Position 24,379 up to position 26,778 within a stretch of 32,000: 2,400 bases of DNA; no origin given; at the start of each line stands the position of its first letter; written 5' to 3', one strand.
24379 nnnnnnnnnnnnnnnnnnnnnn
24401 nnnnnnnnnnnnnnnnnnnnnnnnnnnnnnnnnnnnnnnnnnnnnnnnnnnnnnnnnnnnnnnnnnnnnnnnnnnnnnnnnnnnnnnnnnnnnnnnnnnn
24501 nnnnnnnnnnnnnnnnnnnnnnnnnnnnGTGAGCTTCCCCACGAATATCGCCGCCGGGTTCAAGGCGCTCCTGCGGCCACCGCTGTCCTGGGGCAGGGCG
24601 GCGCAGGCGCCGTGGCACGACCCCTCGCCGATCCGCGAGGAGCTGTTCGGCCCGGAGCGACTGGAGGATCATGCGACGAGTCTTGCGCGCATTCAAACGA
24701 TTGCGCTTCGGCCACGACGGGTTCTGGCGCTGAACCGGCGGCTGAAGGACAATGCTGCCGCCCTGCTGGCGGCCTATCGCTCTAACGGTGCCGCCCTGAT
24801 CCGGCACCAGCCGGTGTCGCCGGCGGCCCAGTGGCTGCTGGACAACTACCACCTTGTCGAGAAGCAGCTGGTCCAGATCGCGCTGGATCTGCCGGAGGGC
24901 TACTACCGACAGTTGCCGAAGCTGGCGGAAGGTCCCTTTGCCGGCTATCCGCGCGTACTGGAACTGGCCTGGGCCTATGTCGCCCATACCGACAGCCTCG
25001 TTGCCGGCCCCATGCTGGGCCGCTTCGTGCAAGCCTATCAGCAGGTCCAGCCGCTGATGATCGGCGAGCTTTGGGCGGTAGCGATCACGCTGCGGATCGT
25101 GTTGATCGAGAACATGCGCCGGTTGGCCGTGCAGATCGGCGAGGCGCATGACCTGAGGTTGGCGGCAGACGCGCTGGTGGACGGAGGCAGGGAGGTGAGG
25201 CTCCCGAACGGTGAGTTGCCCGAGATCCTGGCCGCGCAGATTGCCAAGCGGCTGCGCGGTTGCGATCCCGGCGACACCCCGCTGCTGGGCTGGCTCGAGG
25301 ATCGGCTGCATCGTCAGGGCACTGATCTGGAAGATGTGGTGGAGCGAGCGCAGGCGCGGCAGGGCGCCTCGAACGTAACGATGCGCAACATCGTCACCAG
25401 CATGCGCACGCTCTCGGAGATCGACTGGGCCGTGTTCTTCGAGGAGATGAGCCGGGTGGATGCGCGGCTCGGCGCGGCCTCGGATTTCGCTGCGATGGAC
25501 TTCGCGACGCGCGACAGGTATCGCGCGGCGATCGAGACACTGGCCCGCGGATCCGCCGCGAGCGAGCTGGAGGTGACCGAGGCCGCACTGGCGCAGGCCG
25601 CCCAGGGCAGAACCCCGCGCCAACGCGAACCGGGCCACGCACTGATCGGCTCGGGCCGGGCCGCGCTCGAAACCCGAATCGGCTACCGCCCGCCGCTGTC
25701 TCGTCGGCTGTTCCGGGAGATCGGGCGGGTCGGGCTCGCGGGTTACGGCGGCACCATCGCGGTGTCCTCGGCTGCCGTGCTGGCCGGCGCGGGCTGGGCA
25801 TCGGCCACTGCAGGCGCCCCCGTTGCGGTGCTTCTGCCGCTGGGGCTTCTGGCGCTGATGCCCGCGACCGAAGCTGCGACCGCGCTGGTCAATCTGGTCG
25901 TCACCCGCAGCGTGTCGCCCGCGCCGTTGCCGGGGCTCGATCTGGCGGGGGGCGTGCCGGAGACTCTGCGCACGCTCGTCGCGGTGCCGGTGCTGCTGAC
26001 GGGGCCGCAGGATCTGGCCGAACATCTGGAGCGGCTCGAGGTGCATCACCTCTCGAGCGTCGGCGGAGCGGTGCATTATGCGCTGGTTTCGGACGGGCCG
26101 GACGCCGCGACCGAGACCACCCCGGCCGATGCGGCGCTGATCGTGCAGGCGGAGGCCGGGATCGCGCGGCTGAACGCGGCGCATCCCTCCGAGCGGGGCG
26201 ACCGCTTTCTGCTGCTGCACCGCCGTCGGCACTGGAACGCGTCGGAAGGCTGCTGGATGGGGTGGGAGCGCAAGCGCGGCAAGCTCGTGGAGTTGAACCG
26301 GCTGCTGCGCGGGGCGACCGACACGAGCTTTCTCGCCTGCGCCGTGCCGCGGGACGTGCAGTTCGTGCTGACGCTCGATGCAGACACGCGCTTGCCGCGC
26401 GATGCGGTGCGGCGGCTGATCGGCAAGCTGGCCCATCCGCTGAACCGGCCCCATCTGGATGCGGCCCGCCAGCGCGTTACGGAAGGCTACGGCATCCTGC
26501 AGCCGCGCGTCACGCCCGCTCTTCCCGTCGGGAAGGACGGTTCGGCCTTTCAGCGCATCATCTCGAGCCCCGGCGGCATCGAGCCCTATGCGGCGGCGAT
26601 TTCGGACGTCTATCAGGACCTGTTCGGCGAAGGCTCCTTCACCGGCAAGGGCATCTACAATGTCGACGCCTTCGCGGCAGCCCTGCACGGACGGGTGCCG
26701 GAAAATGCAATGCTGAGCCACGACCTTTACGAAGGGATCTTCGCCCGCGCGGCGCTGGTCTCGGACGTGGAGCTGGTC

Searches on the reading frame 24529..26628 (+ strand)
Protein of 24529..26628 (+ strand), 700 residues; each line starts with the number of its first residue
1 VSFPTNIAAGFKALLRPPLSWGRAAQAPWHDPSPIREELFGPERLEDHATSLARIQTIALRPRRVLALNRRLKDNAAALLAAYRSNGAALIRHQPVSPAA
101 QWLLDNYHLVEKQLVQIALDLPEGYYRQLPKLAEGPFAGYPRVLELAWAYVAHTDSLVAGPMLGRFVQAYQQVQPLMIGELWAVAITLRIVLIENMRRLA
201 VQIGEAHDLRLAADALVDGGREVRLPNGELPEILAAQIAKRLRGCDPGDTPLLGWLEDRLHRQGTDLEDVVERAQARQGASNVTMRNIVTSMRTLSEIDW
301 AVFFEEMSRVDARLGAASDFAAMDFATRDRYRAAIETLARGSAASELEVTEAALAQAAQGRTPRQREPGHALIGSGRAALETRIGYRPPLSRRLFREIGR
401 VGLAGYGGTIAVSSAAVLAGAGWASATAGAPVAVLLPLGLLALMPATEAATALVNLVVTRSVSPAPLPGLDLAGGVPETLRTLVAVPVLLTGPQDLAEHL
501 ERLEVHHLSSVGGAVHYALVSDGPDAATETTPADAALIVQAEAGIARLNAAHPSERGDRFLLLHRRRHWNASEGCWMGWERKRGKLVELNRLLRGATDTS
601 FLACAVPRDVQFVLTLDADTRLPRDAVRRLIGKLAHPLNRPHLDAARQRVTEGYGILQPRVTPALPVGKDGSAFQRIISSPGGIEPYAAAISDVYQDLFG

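Call 57: find_homologous_proteins(query=window:24529-26628:+, max_evalue=1e-50)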
Query window:24529-26628:+ (700 aa): 904 proteins with E <= 1e-50 among 8000 candidates; the best 120 are listed.
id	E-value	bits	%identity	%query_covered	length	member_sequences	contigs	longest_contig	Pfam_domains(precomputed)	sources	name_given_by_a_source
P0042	7.7e-277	938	71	90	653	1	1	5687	-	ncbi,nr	ncbi:MAG: glycosyl transferase, partial [Gemmobacter sp.]|nr:glycosyl transferase [Gemmobacter sp.]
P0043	7.9e-277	938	67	97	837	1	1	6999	-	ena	-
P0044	1.2e-261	888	63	97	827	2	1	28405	PF13632.13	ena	-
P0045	2.4e-261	887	63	99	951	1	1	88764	-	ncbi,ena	-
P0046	6.5e-259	879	62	96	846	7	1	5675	-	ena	-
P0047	5.3e-258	876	61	98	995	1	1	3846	-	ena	-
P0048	2.8e-254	864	63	98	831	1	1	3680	-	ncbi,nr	ncbi:MAG: glycosyl transferase, partial [Rhodobacteraceae bacterium]|nr:glycosyl transferase [Paraco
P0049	1.4e-249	848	61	97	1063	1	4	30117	-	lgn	-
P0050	2.7e-247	841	63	96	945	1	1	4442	-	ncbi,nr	ncbi:glycosyl transferase, partial [Rhodobaculum claviforme]|nr:glycosyl transferase [Rhodobaculum c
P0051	1.3e-243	829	60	96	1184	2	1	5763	PF11329.15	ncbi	ncbi:MAG: DUF3131 domain-containing protein, partial [Aestuariivirga sp.]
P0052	8.2e-241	819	61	93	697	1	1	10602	-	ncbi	ncbi:MAG: glycosyl transferase, partial [Pseudomonadota bacterium]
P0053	4.9e-238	810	59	97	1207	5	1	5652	-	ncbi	ncbi:glycosyl transferase, partial [Hansschlegelia beijingensis]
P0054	1.7e-236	805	57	98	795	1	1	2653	-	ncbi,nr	ncbi:MAG TPA: glycosyl transferase, partial [Propylenella sp.]|nr:glycosyl transferase [Propylenella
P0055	2.6e-236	804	61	90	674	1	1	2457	-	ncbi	ncbi:MAG: glycosyl transferase, partial [Acetobacteraceae bacterium]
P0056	1.5e-232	792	59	97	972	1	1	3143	-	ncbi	ncbi:MAG: glycosyl transferase, partial [Deltaproteobacteria bacterium]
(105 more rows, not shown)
